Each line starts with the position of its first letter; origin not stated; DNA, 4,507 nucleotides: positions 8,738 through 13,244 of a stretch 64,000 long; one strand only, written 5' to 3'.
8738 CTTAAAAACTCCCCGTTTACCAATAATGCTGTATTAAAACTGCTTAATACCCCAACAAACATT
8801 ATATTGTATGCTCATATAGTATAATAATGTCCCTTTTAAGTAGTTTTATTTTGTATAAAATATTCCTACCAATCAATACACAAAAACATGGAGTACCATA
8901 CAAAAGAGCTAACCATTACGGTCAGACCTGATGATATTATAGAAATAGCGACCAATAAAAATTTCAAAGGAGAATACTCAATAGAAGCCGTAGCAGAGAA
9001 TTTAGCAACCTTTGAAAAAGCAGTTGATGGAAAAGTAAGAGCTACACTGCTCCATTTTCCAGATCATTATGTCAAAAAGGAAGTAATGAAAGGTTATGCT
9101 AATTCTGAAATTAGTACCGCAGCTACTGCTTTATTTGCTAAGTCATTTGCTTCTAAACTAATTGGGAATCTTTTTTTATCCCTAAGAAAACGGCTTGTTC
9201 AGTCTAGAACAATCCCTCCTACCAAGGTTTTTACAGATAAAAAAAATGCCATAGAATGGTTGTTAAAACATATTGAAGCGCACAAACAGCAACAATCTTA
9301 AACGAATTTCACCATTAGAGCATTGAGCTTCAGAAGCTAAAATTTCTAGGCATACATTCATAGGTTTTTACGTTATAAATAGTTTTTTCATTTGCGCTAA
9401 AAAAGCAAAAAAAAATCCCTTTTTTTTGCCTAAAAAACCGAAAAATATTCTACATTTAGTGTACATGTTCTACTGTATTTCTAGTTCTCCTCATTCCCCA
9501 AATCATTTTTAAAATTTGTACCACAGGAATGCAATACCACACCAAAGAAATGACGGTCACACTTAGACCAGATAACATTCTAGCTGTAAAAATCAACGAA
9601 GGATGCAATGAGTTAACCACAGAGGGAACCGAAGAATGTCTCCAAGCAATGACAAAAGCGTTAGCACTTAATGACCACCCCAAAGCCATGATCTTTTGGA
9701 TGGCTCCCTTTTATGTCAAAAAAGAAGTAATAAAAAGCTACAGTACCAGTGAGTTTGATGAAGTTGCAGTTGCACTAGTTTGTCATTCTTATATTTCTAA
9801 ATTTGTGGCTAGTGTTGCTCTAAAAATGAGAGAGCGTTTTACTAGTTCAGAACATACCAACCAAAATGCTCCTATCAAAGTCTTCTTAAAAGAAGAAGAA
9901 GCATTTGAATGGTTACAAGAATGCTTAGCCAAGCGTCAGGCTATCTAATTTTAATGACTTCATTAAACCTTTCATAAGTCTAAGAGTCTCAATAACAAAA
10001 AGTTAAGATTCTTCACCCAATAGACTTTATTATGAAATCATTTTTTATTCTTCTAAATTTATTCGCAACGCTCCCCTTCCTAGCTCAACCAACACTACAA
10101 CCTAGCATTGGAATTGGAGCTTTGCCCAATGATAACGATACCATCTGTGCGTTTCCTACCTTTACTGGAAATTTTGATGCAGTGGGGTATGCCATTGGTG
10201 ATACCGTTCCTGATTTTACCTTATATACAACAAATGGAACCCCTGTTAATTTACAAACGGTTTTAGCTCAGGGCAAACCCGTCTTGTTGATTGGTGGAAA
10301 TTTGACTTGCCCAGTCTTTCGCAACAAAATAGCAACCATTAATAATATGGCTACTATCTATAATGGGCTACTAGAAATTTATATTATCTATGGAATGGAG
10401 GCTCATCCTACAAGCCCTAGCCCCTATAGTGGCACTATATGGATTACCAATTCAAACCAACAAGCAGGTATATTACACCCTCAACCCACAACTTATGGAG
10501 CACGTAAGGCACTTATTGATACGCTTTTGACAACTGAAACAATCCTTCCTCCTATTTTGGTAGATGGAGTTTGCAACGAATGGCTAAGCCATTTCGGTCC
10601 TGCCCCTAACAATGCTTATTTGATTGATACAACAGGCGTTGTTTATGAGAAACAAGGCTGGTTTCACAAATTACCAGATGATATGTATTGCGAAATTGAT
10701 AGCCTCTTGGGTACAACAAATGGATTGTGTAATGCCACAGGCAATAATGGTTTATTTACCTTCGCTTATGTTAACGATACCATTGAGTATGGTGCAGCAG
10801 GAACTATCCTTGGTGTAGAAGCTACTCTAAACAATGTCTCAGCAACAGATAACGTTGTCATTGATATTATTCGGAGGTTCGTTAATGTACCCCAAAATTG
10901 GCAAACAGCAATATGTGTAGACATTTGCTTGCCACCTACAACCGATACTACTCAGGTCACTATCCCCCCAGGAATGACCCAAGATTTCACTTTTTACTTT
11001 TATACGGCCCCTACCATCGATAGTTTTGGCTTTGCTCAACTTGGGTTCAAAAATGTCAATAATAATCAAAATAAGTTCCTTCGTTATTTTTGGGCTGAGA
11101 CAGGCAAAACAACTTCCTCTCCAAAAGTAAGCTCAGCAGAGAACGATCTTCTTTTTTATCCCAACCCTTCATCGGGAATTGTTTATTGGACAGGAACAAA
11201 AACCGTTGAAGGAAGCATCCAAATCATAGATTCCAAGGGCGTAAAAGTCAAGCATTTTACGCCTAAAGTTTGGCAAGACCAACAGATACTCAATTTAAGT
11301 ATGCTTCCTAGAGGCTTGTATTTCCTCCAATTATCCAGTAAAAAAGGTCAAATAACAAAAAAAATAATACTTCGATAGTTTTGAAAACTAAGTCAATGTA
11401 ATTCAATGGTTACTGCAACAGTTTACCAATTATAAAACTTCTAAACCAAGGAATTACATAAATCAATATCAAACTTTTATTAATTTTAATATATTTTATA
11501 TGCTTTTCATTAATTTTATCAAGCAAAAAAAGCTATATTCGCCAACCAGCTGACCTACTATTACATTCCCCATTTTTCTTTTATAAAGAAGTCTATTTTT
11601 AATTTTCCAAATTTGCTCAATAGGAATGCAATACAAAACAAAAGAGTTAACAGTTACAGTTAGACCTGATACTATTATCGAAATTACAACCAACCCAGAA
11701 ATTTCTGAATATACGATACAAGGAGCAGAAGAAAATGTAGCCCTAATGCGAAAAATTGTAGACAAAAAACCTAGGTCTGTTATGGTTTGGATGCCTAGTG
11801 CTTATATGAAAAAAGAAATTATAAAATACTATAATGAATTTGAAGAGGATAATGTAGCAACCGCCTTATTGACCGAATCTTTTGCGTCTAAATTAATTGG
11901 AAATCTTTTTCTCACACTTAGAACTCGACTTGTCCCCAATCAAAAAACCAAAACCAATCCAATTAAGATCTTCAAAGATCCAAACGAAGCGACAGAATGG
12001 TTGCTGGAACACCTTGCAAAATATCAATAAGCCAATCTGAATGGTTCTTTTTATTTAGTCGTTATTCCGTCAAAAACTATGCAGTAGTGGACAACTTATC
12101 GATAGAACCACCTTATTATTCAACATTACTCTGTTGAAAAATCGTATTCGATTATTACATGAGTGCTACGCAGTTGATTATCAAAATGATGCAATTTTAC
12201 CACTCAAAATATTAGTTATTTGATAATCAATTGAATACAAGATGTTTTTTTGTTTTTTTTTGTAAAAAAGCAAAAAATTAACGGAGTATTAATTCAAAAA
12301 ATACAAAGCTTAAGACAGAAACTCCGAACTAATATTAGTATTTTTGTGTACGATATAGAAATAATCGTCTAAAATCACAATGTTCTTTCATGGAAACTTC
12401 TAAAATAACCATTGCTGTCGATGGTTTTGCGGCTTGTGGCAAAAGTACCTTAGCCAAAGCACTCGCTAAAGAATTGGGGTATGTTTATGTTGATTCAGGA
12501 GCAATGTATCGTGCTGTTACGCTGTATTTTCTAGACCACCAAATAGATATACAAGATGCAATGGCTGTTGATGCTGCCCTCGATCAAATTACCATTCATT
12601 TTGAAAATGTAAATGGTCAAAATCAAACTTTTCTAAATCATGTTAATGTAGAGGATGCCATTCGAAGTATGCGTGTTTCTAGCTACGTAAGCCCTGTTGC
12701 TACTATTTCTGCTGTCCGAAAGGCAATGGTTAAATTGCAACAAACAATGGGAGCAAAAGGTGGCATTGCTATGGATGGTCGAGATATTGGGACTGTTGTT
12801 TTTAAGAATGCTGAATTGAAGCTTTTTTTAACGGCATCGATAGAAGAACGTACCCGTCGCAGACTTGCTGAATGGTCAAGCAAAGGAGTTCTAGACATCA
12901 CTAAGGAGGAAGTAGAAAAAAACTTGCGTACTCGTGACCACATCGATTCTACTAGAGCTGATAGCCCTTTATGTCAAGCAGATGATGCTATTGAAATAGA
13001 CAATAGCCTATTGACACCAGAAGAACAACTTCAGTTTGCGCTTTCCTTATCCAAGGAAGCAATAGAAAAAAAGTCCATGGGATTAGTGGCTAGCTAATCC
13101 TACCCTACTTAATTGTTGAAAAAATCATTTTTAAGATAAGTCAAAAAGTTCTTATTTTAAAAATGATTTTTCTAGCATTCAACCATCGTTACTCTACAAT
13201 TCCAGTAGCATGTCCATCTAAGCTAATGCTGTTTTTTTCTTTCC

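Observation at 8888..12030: Three paralogous 135-aa cytoplasmic proteins interleaved with a T9SS cargo gene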

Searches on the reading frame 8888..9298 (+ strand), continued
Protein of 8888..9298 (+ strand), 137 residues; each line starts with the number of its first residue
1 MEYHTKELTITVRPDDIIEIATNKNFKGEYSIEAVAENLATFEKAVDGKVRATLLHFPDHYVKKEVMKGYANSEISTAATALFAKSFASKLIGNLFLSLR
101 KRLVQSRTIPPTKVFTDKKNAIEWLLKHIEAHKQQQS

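Call 57: fold_search(model_id=the predicted structure, library=pdb)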
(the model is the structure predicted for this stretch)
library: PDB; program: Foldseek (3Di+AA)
matches with E <= 10: 671; with E <= 0.001: 0
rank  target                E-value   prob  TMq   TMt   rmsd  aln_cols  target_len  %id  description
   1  3bl4_B                1.4e-02  0.77  0.29  0.35  15.2       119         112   20  Crystal structure of a protein with unknown function (arth_0117) from arthrobacter sp. fb24 at 2.20 A resolution (released 2007-12-18)
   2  3bl4_A                1.9e-02  0.77  0.30  0.34  15.1       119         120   18  Crystal structure of a protein with unknown function (arth_0117) from arthrobacter sp. fb24 at 2.20 A resolution (released 2007-12-18)
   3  2q35                  1.6e-01  0.51  0.44  0.28  10.1       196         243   12  Crystal Structure of the Y82F variant of ECH2 decarboxylase domain of CurF from Lyngbya majuscula (released 2007-10-09)
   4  2q34                  2.4e-01  0.41  0.36  0.23   8.6       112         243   12  Crystal Structure of the ECH2 decarboxylase domain of CurF from Lyngbya majuscula, rhombohedral crystal form (released 2007-10-09)
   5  8gsu_A                2.4e-01  0.09  0.21  0.11  14.6       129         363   10  Crystal structure of human cardiac alpha actin (WT_ADP-Pi) in complex with fragmin F1 domain (released 2023-03-08)
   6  8sxe_A                2.7e-01  0.77  0.50  0.22   4.9       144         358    8  Structure of the C-terminal protease CtpA-LbcA complex of Pseudomonas aeruginosa (released 2024-03-06)
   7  7ztc_A                2.7e-01  0.10  0.23  0.12  14.7       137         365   12  Non-muscle F-actin decorated with non-muscle tropomyosin 1.6 (released 2023-01-11)
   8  6gvc_A                2.7e-01  0.09  0.22  0.11  14.7       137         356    9  Structure of ArhGAP12 bound to G-Actin (released 2019-03-27)
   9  6i4m_A                2.7e-01  0.09  0.21  0.11  14.5       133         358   10  Crystal Structure of Plasmodium berghei actin II in the Mg-ADP state (released 2019-06-26)
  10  7c2h_A                2.8e-01  0.10  0.23  0.12  14.5       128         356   10  Crystal Structure of the Thorarchaeota 2DGel3/rabbit actin complex (released 2020-08-05)
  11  3b63_B                3.0e-01  0.11  0.25  0.12  13.9       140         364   12  Actin filament model in the extended form of acromsomal bundle in the Limulus sperm (released 2008-11-18)
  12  4h09_E                3.4e-01  0.28  0.27  0.13   5.8        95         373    5  Crystal structure of a leucine-rich repeat protein (EUBVEN_01088) from Eubacterium ventriosum ATCC 27560 at 2.50 A res (released 2012-10-10)
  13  8j9b_C                3.9e-01  0.14  0.28  0.14  13.2       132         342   13  LnaB-actin binary complex (released 2024-05-08)
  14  4jhd_A                3.9e-01  0.08  0.20  0.11  14.7       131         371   12  Crystal Structure of an Actin Dimer in Complex with the Actin Nucleator Cordon-Bleu (released 2013-06-19)
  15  7ztd_A                4.1e-01  0.08  0.23  0.12  14.8       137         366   12  Non-muscle F-actin decorated with non-muscle tropomyosin 3.2 (released 2023-01-11)
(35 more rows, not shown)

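Call 63: search_protein_families(library=padloc, proteins=[window:8888-9298:+], max_evalue=0.1)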
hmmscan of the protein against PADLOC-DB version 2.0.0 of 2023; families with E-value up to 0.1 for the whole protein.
window:8888-9298:+ (137 aa): 0 families

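Call 64: search_protein_families(library=phrogs, proteins=[window:8888-9298:+], max_evalue=0.1)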
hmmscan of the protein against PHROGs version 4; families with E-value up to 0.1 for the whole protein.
window:8888-9298:+ (137 aa): 2 families
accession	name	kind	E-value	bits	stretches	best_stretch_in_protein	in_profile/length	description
phrog_649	-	unknown function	0.068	14.7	0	60-96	10-46/63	-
phrog_38655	-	unknown function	0.092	14.1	0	44-90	6-52/96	-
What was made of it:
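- There is no PADLOC or PHROG match (calls 63, 64).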

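Call 80: find_encoding_contigs(protein=P0002, flank=10000, max_places=3)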
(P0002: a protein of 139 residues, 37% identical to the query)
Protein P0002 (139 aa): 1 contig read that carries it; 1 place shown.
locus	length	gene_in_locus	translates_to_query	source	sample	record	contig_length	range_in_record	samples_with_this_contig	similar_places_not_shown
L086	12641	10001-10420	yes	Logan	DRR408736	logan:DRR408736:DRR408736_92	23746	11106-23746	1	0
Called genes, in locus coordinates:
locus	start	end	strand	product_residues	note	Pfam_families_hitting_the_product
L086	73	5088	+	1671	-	PF13585:CHU_C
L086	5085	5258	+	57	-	-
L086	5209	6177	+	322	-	PF11751:PorP_SprF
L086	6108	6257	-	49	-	-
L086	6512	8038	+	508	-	-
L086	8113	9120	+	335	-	PF00535:Glycos_transf_2, PF13506:Glyco_transf_21, PF13641:Glyco_tranf_2_3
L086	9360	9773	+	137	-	PF25056:DUF7793 (weak)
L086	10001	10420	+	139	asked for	-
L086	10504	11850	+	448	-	PF18962:Por_Secre_tail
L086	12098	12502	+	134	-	PF25056:DUF7793 (weak)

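Call 85: search_protein_families(library=pfam, proteins=[L018:1192-1842:+], max_evalue=0.01)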
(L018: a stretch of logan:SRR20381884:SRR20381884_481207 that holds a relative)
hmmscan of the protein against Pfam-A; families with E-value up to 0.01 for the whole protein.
L018:1192-1842:+ (217 aa): 2 families
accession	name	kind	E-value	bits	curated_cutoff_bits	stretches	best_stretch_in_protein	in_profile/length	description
PF00072.30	Response_reg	-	2.2e-20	73.3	30.2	1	9-114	1-103/111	Response regulator receiver domain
PF01339.22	CheB_methylest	-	4.5e-17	62.8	24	1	163-216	1-54/174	CheB methylesterase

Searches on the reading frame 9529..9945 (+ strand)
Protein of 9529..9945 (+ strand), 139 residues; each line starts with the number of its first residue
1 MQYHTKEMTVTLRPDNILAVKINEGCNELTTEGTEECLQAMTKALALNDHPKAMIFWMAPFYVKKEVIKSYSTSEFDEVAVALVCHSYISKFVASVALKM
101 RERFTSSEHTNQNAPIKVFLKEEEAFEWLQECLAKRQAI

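Call 4: search_protein_families(library=pfam, proteins=[window:9529-9945:+], max_evalue=1)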
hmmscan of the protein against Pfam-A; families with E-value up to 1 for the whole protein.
window:9529-9945:+ (139 aa): 3 families
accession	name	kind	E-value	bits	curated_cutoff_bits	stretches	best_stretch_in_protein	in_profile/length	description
PF25056.1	DUF7793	-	0.00034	21.1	26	1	15-131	5-111/113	Domain of unknown function (DUF7793)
PF11964.13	SpoIIAA-like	-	0.021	15.9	25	1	27-130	8-106/106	SpoIIAA-like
PF04027.18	DUF371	-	0.092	13.2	25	1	5-43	20-58/133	Domain of unknown function (DUF371)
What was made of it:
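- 9529..9948 (+): c2: divergent DUF7793 paralogue, 139 aa. A distinct conserved subtype lacking the GNLFL motif. PF25056 21.1 bits, below the cut-off, and a faint SpoIIAA-like PF11964 hit (E 0.02) (call 4).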

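Call 5: search_protein_families(library=ncbifam, proteins=[window:9529-9945:+], max_evalue=1)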
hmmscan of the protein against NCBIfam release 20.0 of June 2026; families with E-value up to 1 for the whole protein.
window:9529-9945:+ (139 aa): 0 families

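Call 63: search_protein_families(library=padloc, proteins=[window:9529-9945:+], max_evalue=0.1)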
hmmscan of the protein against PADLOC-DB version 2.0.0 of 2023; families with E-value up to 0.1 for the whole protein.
window:9529-9945:+ (139 aa): 0 families

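Call 64: search_protein_families(library=phrogs, proteins=[window:9529-9945:+], max_evalue=0.1)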
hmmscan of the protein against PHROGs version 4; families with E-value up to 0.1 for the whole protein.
window:9529-9945:+ (139 aa): 0 families

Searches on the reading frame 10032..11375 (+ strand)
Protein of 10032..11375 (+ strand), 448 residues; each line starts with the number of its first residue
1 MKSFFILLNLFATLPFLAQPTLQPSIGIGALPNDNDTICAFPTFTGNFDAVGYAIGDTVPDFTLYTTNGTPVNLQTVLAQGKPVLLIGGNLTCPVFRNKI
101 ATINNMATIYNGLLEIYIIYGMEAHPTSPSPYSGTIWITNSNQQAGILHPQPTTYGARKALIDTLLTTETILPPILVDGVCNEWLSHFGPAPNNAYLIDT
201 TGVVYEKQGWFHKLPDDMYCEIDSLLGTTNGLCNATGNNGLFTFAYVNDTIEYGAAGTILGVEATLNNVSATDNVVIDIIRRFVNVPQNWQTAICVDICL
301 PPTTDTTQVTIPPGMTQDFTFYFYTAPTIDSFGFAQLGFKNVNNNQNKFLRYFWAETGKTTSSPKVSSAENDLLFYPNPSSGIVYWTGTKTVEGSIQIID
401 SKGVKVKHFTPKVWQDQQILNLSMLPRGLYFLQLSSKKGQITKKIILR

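Call 4: search_protein_families(library=pfam, proteins=[window:10032-11375:+], max_evalue=1)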
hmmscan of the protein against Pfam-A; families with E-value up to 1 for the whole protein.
window:10032-11375:+ (448 aa): 5 families
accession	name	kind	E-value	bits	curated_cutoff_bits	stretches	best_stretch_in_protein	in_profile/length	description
PF18962.6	Por_Secre_tail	-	1.3e-12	48.2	27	1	376-446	2-74/75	Secretion system C-terminal sorting domain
PF00578.27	AhpC-TSA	-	0.00034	21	26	1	55-107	1-52/124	AhpC/TSA family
PF00837.23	T4_deiodinase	-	0.00055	19.7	27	1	56-205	76-215/237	Iodothyronine deiodinase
PF08534.16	Redoxin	-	0.002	18.4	26.6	1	56-107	3-55/148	Redoxin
PF05488.18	PAAR_motif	-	0.043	14.5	27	1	66-107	5-48/70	PAAR motif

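Call 5: search_protein_families(library=ncbifam, proteins=[window:10032-11375:+], max_evalue=1)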
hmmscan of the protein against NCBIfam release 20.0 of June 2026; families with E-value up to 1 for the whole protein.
window:10032-11375:+ (448 aa): 6 families
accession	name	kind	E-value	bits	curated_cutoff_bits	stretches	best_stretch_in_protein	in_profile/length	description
NF038285.1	deiodinase_rel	hypoth_equivalog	2.7e-25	89.6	250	1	52-208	175-324/347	deiodinase family protein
TIGR04183.1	Por_Secre_tail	domain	5.8e-12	45.4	23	1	376-447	2-71/72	T9SS type A sorting domain-containing protein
NF038113.1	T9SSA_dep_M36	equivalog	4e-06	25.3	885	1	361-448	783-869/869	T9SS-dependent M36 family metallopeptidase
TIGR02661.1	MauD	equivalog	0.00018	21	188.6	1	52-109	45-102/189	methylamine dehydrogenase accessory protein MauD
NF011941.0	PRK15412.1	equivalog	0.024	14.1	359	1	55-107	41-94/185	thiol:disulfide interchange protein DsbE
NF052644.1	T9SS_DNase_Rie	equivalog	0.045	13.1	260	1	391-446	197-249/251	T9SS-dependent surface endonuclease, AS87_RS02955 family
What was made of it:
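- Checked: The gene between c2 and c3 (10032-11378) does carry a T9SS C-terminal sorting domain (Por_Secre_tail, 48 bits) and a deiodinase-related/thioredoxin-fold region (NCBIfam deiodinase_rel E 3e-25, below its cut-off; weak AhpC-TSA and Redoxin hits) (calls 4, 5).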

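Call 63: search_protein_families(library=padloc, proteins=[window:10032-11375:+], max_evalue=0.1)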
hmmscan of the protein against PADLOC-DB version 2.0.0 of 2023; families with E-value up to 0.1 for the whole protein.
window:10032-11375:+ (448 aa): 0 families

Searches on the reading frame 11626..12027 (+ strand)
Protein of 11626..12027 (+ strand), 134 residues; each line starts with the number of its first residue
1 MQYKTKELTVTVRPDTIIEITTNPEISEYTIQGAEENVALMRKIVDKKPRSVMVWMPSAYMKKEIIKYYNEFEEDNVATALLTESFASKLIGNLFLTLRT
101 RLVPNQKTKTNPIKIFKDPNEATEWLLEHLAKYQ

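Call 4: search_protein_families(library=pfam, proteins=[window:11626-12027:+], max_evalue=1)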
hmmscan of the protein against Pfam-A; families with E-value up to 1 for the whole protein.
window:11626-12027:+ (134 aa): 1 family
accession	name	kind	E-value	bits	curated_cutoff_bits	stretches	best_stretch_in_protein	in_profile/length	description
PF25056.1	DUF7793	-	7.4e-08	32.9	26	1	15-128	5-111/113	Domain of unknown function (DUF7793)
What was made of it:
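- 11626..12030 (+): c3: DUF7793 protein, 134 aa, of the 'YMKK..IIKYYN' type. PF25056 32.9 bits (call 4).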

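Call 5: search_protein_families(library=ncbifam, proteins=[window:11626-12027:+], max_evalue=1)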
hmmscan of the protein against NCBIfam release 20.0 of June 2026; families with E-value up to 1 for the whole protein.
window:11626-12027:+ (134 aa): 0 families

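Call 63: search_protein_families(library=padloc, proteins=[window:11626-12027:+], max_evalue=0.1)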
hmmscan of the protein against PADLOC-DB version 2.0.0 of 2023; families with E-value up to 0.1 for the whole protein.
window:11626-12027:+ (134 aa): 0 families

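Call 64: search_protein_families(library=phrogs, proteins=[window:11626-12027:+], max_evalue=0.1)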
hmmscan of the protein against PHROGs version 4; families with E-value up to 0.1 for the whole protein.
window:11626-12027:+ (134 aa): 0 families

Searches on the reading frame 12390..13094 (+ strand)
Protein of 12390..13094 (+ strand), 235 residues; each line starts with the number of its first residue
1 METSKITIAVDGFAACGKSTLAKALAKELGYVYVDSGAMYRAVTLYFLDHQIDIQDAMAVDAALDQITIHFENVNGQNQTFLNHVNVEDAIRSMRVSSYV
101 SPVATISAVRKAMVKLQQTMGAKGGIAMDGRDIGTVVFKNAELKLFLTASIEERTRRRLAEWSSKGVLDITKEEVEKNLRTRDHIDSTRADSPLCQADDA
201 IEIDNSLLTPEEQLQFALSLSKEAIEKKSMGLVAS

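Call 17: search_protein_families(library=pfam, proteins=[window:12390-13094:+], max_evalue=0.001)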
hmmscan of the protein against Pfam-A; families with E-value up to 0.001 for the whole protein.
window:12390-13094:+ (235 aa): 5 families
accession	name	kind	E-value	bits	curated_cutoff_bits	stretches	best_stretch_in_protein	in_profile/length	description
PF02224.24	Cytidylate_kin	-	3.3e-64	216.9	26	1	8-215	1-203/211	Cytidylate kinase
PF13189.12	Cytidylate_kin2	-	9.7e-09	36.1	28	1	8-184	2-148/176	Cytidylate kinase-like family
PF13238.12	AAA_18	-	1.9e-06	28.8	29.4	1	8-160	1-110/128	AAA domain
PF13207.12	AAA_17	-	0.00017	22.4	27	0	12-43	2-33/136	AAA domain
PF13671.12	AAA_33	-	0.00031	21.5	27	0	10-45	4-39/143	AAA domain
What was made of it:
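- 12390..13097 (+): cmk (cytidylate kinase), the conserved downstream boundary of the array. Pfam Cytidylate_kin E 3e-64 (call 17).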
